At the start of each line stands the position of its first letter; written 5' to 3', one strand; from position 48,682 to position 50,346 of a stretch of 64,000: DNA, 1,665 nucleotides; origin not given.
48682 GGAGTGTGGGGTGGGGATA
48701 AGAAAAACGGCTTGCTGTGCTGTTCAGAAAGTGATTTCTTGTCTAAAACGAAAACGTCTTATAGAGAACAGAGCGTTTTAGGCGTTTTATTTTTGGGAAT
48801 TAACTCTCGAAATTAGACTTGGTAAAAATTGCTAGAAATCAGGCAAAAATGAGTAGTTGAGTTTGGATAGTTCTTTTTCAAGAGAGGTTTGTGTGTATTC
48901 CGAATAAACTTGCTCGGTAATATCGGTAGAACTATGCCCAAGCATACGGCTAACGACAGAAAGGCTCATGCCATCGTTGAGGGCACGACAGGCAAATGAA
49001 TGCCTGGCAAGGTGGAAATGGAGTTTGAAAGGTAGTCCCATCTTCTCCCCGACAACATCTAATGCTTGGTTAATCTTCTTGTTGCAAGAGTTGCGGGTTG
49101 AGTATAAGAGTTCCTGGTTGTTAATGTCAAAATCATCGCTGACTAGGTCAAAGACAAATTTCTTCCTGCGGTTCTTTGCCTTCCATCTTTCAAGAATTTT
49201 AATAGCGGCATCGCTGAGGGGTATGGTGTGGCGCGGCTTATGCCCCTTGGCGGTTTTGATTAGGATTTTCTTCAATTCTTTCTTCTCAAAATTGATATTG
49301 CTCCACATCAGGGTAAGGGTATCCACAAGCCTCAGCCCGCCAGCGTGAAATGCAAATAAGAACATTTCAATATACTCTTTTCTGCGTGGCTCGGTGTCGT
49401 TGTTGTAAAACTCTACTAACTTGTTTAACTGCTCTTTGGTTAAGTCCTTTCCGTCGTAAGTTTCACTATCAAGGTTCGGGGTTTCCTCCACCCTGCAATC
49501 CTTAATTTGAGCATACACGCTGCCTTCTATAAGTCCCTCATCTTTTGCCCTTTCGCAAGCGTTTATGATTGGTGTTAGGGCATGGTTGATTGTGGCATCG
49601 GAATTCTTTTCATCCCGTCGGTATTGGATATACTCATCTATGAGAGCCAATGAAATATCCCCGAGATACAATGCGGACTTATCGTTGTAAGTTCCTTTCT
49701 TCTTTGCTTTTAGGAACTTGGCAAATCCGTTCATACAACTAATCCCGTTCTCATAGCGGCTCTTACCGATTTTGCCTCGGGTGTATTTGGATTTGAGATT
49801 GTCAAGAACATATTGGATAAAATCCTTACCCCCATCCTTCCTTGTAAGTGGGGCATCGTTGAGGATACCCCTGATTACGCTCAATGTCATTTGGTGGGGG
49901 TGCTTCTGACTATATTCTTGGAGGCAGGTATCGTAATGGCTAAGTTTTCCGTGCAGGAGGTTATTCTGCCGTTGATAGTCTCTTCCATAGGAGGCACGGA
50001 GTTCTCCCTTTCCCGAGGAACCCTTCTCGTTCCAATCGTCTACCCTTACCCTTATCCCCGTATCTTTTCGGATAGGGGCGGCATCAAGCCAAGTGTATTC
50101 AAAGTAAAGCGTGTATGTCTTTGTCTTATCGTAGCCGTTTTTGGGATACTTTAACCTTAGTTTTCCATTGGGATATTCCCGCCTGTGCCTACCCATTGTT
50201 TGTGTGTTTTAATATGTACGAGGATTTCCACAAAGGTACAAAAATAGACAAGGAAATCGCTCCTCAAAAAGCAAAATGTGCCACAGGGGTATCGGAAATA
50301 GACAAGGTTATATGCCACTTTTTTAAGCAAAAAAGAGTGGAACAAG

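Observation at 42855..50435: Precisely delimited ~7.6-kb integrative element using the 3' end of a DUF2795 gene as its attachment site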

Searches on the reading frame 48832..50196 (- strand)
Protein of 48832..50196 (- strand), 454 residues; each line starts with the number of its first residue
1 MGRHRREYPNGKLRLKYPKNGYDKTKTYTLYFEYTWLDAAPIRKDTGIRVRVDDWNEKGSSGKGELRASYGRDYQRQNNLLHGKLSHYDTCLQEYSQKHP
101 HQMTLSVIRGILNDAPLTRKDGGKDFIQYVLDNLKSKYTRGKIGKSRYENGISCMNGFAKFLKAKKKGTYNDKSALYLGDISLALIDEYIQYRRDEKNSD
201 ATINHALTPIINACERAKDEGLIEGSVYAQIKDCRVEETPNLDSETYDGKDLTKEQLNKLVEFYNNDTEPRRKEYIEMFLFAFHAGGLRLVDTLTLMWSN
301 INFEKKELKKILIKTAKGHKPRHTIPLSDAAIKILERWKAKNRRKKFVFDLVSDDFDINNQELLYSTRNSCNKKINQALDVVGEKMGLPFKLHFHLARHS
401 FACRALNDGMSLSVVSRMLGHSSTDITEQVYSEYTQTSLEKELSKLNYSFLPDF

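Call 7: search_protein_families(library=pfam, proteins=[window:48832-50196:-], max_evalue=0.01)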
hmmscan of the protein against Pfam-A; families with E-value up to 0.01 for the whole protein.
window:48832-50196:- (454 aa): 2 families
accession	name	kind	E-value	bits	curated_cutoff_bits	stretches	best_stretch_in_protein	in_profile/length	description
PF00589.27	Phage_integrase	-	1.1e-23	84.3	27.1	1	251-433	2-167/172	Phage integrase family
PF13102.12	Phage_int_SAM_5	-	9.6e-08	32.7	22.3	1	126-229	2-94/98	Phage integrase SAM-like domain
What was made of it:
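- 48832..50196 (-): 454-aa tyrosine integrase of the Bacteroidales IntDOT/NBU type, with a Phage_int_SAM_5 domain and a catalytic domain. Call 7.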

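Call 13: search_protein_families(library=phrogs, proteins=[window:48832-50196:-], max_evalue=0.01)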
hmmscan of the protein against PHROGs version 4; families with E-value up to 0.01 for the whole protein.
window:48832-50196:- (454 aa): 6 families
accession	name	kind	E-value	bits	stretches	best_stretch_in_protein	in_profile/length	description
phrog_1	-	integration and excision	2.5e-37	130.4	1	165-447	182-448/611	integrase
phrog_216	-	integration and excision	2.8e-27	96.6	1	252-447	56-237/301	integrase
phrog_7685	-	integration and excision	9.9e-11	42.6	1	322-446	128-235/240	integrase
phrog_25190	-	integration and excision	0.00016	23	1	377-447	33-102/109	integrase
phrog_7269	-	integration and excision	0.00026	21.8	1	385-445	21-80/89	integrase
phrog_34557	-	integration and excision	0.0074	17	0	373-434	108-170/183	integrase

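Call 14: search_protein_families(library=ncbifam, proteins=[window:48832-50196:-], max_evalue=0.01)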
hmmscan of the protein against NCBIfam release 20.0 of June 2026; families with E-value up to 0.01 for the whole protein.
window:48832-50196:- (454 aa): 10 families
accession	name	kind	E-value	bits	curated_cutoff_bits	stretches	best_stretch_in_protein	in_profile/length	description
TIGR02225.1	recomb_XerD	equivalog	1.1e-21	77.4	329.6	1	177-444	37-284/290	site-specific tyrosine recombinase XerD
TIGR02224.1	recomb_XerC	equivalog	1.6e-21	77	335.15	1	157-441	27-284/295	tyrosine recombinase XerC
NF040815.2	recomb_XerA_Arch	equivalog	2.3e-19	70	220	1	154-441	23-261/263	site-specific tyrosine recombinase/integron integrase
NF001399.0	PRK00283.1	subfamily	3.8e-19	69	279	1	173-442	43-291/300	tyrosine recombinase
TIGR02249.1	integrase_gron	subfamily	1.1e-08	34.8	265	1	373-435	240-301/315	integron integrase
NF002331.0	PRK01287.1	subfamily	1.2e-08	34.4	371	1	280-436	168-314/365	site-specific tyrosine recombinase XerC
NF003462.0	PRK05084.1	equivalog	4.8e-08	32.1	267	1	284-446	205-356/360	tyrosine recombinase XerS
NF007370.0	PRK09870.1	subfamily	0.00015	21.4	221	1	252-424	13-170/200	tyrosine-type DNA invertase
NF007246.0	PRK09692.1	domain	0.00024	19.9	434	1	292-350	251-307/413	integrase domain-containing protein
NF041502.1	integrase_1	equivalog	0.00026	19.8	350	1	359-439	283-365/484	site-specific integrase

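Call 15: find_homologous_proteins(query=window:48832-50196:-, max_evalue=1e-30)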
Query window:48832-50196:- (454 aa): 1003 proteins with E <= 1e-30 among 7557 candidates; the best 120 are listed.
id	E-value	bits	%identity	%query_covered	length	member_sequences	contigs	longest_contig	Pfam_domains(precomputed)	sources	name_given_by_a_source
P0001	1.9e-290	981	94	100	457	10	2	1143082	PF13102.13,PF00589.28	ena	-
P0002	2.8e-234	796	75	100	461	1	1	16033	PF13102.13,PF00589.28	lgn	-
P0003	3.4e-234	796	75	100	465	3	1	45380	PF13102.13,PF00589.28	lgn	-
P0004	1.5e-228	777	75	100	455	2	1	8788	PF13102.13,PF00589.28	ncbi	-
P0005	5.5e-208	709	69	100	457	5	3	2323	PF13102.13,PF00589.28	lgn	-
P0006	1.0e-207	709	69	100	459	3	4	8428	PF13102.13,PF00589.28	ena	-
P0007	5.7e-205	700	68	100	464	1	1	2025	PF13102.13,PF00589.28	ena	-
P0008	7.5e-205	699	68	100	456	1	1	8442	PF13102.13,PF00589.28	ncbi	-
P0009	3.5e-204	697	69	100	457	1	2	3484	PF13102.13,PF00589.28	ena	-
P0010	4.8e-204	696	67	100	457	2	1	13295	PF13102.13,PF00589.28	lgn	-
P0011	1.0e-203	695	67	100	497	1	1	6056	PF13102.13,PF00589.28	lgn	-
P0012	3.2e-203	694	68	100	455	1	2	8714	PF13102.13,PF00589.28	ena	-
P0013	4.2e-203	693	67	100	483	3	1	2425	PF13102.13,PF00589.28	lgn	-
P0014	8.5e-203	692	67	100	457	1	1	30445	PF13102.13,PF00589.28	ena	-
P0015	1.3e-202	692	67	100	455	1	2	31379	PF13102.13,PF00589.28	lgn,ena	-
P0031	6.0e-198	676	67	100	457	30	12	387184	PF13102.13,PF00589.28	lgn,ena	-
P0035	1.5e-197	675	66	100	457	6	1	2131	PF17293.9,PF13102.13,PF00589.28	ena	-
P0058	2.3e-159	549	55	100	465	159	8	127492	PF13102.13,PF00589.28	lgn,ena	-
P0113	2.7e-148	513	54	98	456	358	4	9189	PF17293.9,PF00589.28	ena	-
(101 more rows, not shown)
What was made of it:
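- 48832..50196 (-): Some homologues carry the PF17293 arm-binding domain (call 15).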

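Call 17: find_related_loci(query=A1, collection=genome_contigs, flank=10000)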
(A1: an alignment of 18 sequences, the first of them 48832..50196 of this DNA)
Query A1 (454 aa) in genome_contigs; peptide patterns used: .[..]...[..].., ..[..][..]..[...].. (x = any residue, [..] = any of these).
177 stretches matched a pattern; 107 encode a relative of the query (tblastn E <= 1e-3); the best 80 are kept; 80 distinct loci.
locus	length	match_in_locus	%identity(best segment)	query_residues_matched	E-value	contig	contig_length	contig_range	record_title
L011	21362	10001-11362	94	1-454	0e+0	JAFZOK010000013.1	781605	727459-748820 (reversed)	MAG: Bacteroidales bacterium isolate RGIG7951 Water_buffalos_Rumen-1__c261753, whole genome shotgun sequence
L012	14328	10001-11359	67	1-452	0e+0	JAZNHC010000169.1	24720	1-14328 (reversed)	MAG: Alistipes sp. isolate T1900044696_TS20190162.MAGScoT_cleanbin_000060 SGB_1780_k141_2610874, whole genome shotgun se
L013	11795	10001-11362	64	1-454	0e+0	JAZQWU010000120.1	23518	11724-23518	MAG: Alistipes sp. isolate T1900045164_TC20190158.MAGScoT_cleanbin_000032 SGB_5107_k141_1220527, whole genome shotgun se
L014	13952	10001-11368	63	1-454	0e+0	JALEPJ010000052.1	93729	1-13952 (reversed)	MAG: Rikenellaceae bacterium isolate SUG214 k141_8378126, whole genome shotgun sequence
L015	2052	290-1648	62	1-454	0e+0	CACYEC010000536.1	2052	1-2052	MAG: uncultured Bacteroidales bacterium isolate RUG11857 genome assembly, contig: RUG11857_asm_536, whole genome shotgun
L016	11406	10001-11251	61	1-415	6e-172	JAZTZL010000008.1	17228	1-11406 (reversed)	MAG: Rikenellaceae bacterium isolate T1900045324_YK20190013.MAGScoT_cleanbin_000007 SGB_6410_k141_244897, whole genome s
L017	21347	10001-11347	55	1-453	3e-164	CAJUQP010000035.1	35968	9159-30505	MAG TPA_asm: uncultured Muribaculaceae bacterium isolate MGBC152290 genome assembly, contig: MGBC152290.35, whole genome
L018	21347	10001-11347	55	1-453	1e-162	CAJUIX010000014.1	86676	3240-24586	MAG TPA_asm: uncultured Duncaniella sp. isolate MGBC142332 genome assembly, contig: MGBC142332.14, whole genome shotgun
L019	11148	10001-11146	64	1-382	3e-162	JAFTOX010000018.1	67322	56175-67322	MAG: Rikenellaceae bacterium isolate RGIG4016 Roe_deer_Cecum-5__c257811, whole genome shotgun sequence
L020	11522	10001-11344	55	1-452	9e-162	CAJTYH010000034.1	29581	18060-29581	MAG TPA_asm: uncultured Muribaculaceae bacterium isolate MGBC123817 genome assembly, contig: MGBC123817.34, whole genome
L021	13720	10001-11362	56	1-454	7e-161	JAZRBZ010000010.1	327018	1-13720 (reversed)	MAG: Alistipes sp. isolate T1900045122_TC20190116.MAGScoT_cleanbin_000008 SGB_4843_k141_848511, whole genome shotgun seq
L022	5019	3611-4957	54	1-453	7e-162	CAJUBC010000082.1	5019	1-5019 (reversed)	MAG TPA_asm: uncultured Muribaculaceae bacterium isolate MGBC125399 genome assembly, contig: MGBC125399.82, whole genome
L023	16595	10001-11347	54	1-453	3e-159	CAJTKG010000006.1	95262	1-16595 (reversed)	MAG TPA_asm: uncultured Muribaculaceae bacterium isolate MGBC103329 genome assembly, contig: MGBC103329.6, whole genome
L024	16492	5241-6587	54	1-453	5e-159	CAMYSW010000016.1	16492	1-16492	MAG TPA_asm: uncultured Porphyromonadaceae bacterium isolate SRR19390382_bin.6_metawrap_v1.3_MAG genome assembly, contig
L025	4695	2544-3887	54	1-452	7e-162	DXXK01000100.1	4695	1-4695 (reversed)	MAG TPA_asm: Bacteroidales bacterium isolate HRGM_Genome_3721 HRGM_Genome_3721_100, whole genome shotgun sequence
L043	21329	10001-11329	51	1-447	2e-152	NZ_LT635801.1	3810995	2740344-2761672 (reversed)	Bacteroides ilei strain Marseille-P3208, whole genome shotgun sequence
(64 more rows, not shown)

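Call 42: find_encoding_contigs(protein=P0031, flank=10000, max_places=3)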
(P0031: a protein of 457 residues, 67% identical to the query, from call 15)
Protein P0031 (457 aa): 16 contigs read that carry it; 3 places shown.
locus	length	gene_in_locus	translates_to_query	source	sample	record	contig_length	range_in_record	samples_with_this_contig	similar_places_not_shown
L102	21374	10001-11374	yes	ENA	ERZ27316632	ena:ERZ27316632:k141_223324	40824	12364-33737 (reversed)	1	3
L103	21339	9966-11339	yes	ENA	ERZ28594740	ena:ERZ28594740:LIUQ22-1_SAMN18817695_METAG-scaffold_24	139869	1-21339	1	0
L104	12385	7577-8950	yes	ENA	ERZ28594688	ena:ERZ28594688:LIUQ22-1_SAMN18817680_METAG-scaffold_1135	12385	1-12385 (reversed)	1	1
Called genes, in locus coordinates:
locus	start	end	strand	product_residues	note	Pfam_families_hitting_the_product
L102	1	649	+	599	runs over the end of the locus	PF00009:GTP_EFTU, PF01926:MMR_HSR1 (weak), PF22042:EF-G_D2, PF03144:GTP_EFTU_D2, PF00679:EFG_C, PF21018:BipA_C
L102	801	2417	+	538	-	-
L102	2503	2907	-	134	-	PF04304:DUF454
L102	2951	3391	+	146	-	PF02502:LacAB_rpiB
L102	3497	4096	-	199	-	PF00702:Hydrolase, PF13419:HAD_2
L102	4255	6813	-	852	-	-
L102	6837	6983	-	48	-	-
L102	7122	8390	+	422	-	PF00890:FAD_binding_2, PF01134:GIDA (weak), PF01262:AlaDh_PNT_C (weak), PF01494:FAD_binding_3 (weak), PF03486:HI0933_like, PF07992:Pyr_redox_2, PF12831:FAD_oxidored, PF22780:HI0933_like_1st, +4 more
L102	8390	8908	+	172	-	-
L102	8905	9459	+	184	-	PF01923:Cob_adeno_trans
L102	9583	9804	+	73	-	PF11387:DUF2795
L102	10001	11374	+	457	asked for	PF13102:Phage_int_SAM_5, PF00589:Phage_integrase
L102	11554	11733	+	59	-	-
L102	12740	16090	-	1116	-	PF04313:HSDR_N (faint), PF13588:HSDR_N_2 (faint), PF00270:DEAD, PF04851:ResIII, PF18766:SWI2_SNF2, PF00271:Helicase_C (weak), PF08463:EcoEI_R_C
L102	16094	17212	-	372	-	PF18476:PIN_8, PF16289:PIN_12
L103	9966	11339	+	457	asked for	PF13102:Phage_int_SAM_5, PF00589:Phage_integrase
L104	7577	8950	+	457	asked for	PF13102:Phage_int_SAM_5, PF00589:Phage_integrase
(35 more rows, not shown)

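Call 43: find_encoding_contigs(protein=P0058, flank=10000, max_places=3)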
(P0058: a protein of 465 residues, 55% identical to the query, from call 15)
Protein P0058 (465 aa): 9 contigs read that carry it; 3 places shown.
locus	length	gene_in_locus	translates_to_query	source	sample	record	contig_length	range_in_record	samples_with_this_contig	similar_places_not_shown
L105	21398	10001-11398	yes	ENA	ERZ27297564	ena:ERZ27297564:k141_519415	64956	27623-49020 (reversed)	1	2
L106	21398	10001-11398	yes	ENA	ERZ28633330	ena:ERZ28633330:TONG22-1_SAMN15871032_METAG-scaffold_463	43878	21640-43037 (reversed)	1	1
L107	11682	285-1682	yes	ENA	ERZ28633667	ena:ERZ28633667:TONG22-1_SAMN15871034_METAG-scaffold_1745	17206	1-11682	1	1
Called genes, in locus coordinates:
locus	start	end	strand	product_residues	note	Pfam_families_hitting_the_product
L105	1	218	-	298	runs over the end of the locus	PF07291:MauE, PF07681:DoxX (weak)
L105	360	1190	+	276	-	PF00072:Response_reg, PF00486:Trans_reg_C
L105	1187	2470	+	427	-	PF00512:HisKA, PF02518:HATPase_c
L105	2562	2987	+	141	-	PF11396:PepSY_like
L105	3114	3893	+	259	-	PF07722:Peptidase_C26, PF00117:GATase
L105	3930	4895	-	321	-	-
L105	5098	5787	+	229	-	-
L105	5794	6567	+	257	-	-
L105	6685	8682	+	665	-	PF02518:HATPase_c, PF13589:HATPase_c_3, PF00183:HSP90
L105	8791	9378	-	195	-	PF01227:GTP_cyclohydroI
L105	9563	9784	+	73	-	PF11387:DUF2795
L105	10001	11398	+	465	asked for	PF13102:Phage_int_SAM_5 (weak), PF00589:Phage_integrase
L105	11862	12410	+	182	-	-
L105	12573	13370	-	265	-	-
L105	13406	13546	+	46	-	-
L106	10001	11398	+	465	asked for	PF13102:Phage_int_SAM_5 (weak), PF00589:Phage_integrase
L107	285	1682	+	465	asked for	PF13102:Phage_int_SAM_5 (weak), PF00589:Phage_integrase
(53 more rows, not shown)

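Call 47: search_protein_families(library=pfam, alignment_id=A3, max_evalue=0.00001)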
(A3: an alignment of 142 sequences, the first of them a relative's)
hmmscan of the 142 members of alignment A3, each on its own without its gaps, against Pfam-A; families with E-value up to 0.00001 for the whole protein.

A. member 1, L038:6021-7493:+ (490 aa): 2 families
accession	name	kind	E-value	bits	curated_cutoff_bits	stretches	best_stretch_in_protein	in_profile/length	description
PF13351.11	DUF4099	-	1e-26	93.5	22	1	155-236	1-81/82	Protein of unknown function (DUF4099)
PF13101.12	DUF3945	-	4.7e-11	42.6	21.9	1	278-318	1-41/50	Protein of unknown function (DUF3945)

B. families by the number of members that match (of 142 scanned): 85 families (the first 25 are shown)
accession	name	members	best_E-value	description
PF00589.27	Phage_integrase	6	5.5e-32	Phage integrase family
PF02384.22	N6_Mtase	4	2.5e-64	N-6 DNA Methylase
PF10902.13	WYL_2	3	3.5e-21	WYL_2, Sm-like SH3 beta-barrel fold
PF01381.28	HTH_3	3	4.7e-16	Helix-turn-helix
PF00145.23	DNA_methylase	2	2.4e-96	C-5 cytosine-specific DNA methylase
PF02086.21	MethyltransfD12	2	3.4e-68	D12 class N6 adenine-specific DNA methyltransferase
PF13148.11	DUF3987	2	2.5e-59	Protein of unknown function (DUF3987)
PF01555.25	N6_N4_Mtase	2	4.4e-56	DNA methylase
PF06250.17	YhcG_C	2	6.6e-55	YhcG PDDEXK nuclease domain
PF17761.7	DUF1016_N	2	1.6e-45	DUF1016 N-terminal domain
PF01076.25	Mob_Pre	2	1.8e-18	Plasmid recombination enzyme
PF07669.17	Eco57I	2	2.8e-17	Eco57I restriction-modification methylase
PF01420.25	Methylase_S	2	9.8e-17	Type I restriction modification DNA specificity domain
PF19263.5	DUF5906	2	9.8e-15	Family of unknown function (DUF5906)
PF13289.12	SIR2_2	2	1.3e-14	SIR2-like domain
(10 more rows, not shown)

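Call 48: search_protein_families(library=padloc, alignment_id=A3, max_evalue=1e-10)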
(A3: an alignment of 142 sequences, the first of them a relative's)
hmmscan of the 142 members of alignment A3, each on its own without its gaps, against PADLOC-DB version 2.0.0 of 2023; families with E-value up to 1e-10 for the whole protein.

A. member 1, L038:6021-7493:+ (490 aa): 0 families

B. families by the number of members that match (of 142 scanned): 398 families (the first 25 are shown)
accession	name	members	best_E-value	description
PDLC03302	MTase_II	4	2.6e-35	Type II methyltransferase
PDLC04134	mad2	4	4.7e-30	mads_2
PDLC03279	MTase_II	4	6.1e-30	Type II methyltransferase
PDLC03019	MTase_I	4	2.6e-28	Type I methyltransferase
PDLC03068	Specificity_I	3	6e-70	Type I specificity subunit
PDLC03022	MTase_I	3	1.2e-55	Type I methyltransferase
PDLC03021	MTase_I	3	1.6e-42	Type I methyltransferase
PDLC03164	Specificity_I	3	1.6e-36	Type I specificity subunit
PDLC03099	Specificity_I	3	4.2e-35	Type I specificity subunit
PDLC03089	Specificity_I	3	5.7e-33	Type I specificity subunit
PDLC03086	Specificity_I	3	5.4e-31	Type I specificity subunit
PDLC03168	Specificity_I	3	1.6e-30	Type I specificity subunit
PDLC03066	Specificity_I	3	2e-23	Type I specificity subunit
PDLC03172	Specificity_I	3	6e-17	Type I specificity subunit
PDLC03154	Specificity_I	3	2.1e-16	Type I specificity subunit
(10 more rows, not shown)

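Call 60: find_encoding_contigs(protein=window:48832-50196:-, flank=10000, max_places=10)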
Protein window:48832-50196:- (454 aa): 5 contigs read that carry it; 4 places shown.
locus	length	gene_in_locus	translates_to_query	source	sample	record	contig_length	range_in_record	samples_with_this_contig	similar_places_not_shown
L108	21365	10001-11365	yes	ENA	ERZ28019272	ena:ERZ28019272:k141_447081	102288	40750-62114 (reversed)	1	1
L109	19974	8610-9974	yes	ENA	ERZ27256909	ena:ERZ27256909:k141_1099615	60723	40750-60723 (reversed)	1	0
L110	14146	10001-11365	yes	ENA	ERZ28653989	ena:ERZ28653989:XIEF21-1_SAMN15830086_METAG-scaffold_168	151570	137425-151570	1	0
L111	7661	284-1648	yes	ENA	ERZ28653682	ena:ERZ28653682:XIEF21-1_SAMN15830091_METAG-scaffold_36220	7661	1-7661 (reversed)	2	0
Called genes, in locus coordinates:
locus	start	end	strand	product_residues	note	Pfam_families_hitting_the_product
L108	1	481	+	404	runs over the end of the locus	PF12836:HHH_3, PF21687:T2SSK_1st (faint), PF12836:HHH_3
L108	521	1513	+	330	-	PF00005:ABC_tran, PF13304:AAA_21, PF13732:DrrA1-3_C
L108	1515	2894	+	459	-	PF12679:ABC2_membrane_2, PF12698:ABC2_membrane_3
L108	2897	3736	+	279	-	PF02872:5_nucleotid_C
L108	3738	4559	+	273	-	PF00149:Metallophos, PF09587:PGA_cap (weak)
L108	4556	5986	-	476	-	PF00512:HisKA, PF02518:HATPase_c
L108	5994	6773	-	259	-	PF00072:Response_reg, PF00486:Trans_reg_C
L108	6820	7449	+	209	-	PF01227:GTP_cyclohydroI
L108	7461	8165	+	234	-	PF01048:PNP_UDP_1 (weak)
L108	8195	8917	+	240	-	PF02463:SMC_N (faint), PF00005:ABC_tran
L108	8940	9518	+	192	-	PF01923:Cob_adeno_trans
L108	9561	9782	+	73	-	PF11387:DUF2795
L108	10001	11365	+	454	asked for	PF13102:Phage_int_SAM_5 (faint), PF00589:Phage_integrase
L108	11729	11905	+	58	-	-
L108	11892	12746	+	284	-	-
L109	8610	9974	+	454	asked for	PF13102:Phage_int_SAM_5 (faint), PF00589:Phage_integrase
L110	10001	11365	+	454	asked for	PF13102:Phage_int_SAM_5 (faint), PF00589:Phage_integrase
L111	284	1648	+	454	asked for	PF13102:Phage_int_SAM_5 (faint), PF00589:Phage_integrase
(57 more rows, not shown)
